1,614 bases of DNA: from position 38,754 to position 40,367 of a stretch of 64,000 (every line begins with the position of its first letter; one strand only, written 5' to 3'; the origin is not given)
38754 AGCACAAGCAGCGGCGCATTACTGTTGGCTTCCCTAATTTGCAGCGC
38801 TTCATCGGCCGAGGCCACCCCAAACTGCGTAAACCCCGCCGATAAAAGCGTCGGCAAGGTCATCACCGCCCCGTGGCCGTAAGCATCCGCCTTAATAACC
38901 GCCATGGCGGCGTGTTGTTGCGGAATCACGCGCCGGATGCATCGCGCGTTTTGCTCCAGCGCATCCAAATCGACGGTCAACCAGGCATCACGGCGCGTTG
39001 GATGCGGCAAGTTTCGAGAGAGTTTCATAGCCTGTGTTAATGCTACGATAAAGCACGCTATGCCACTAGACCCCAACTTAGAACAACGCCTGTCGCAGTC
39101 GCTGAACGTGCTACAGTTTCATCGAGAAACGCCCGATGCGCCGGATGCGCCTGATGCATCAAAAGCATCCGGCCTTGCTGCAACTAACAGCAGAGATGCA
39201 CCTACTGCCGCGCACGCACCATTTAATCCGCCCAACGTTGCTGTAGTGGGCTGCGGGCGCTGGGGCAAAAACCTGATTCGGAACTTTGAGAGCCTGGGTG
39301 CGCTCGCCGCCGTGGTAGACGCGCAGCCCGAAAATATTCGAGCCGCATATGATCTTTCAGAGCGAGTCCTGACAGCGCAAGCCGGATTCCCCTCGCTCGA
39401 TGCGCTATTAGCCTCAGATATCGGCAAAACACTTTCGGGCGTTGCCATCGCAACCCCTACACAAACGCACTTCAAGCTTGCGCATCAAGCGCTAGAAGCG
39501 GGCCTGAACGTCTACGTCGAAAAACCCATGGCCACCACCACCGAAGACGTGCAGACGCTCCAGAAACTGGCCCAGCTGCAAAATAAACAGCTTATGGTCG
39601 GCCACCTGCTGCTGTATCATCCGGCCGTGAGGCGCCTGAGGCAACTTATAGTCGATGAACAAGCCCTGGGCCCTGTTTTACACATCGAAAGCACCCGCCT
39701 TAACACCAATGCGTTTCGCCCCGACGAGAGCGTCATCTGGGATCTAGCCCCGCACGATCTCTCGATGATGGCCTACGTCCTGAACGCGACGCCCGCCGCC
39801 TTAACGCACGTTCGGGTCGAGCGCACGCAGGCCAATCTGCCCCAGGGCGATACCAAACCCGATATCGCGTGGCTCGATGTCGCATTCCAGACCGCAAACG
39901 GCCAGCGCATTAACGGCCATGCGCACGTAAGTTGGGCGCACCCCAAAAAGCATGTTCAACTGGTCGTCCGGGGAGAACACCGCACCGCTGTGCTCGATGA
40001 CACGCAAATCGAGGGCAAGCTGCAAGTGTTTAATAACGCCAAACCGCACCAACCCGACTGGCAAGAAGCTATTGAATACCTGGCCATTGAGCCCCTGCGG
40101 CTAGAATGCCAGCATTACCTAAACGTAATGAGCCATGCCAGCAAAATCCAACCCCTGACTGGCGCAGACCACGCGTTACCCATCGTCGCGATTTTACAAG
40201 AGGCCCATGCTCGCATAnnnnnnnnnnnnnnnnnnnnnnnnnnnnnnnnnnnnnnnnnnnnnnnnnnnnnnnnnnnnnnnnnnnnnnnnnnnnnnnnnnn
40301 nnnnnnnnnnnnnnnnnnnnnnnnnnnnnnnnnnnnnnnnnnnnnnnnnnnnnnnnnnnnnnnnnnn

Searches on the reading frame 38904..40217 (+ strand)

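Call 50: search_protein_families(library=pfam, proteins=[window:38904-40217:+], max_evalue=0.001)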
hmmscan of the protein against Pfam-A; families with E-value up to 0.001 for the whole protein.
window:38904-40217:+ (438 aa): 2 families
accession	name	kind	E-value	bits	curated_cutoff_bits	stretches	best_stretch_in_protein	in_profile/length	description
PF01408.29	GFO_IDH_MocA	-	2e-21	77.4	24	1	111-234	2-120/120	Oxidoreductase family, NAD-binding Rossmann fold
PF22725.1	GFO_IDH_MocA_C3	-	3.7e-06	27.4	27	1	243-361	2-122/124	GFO/IDH/MocA C-terminal domain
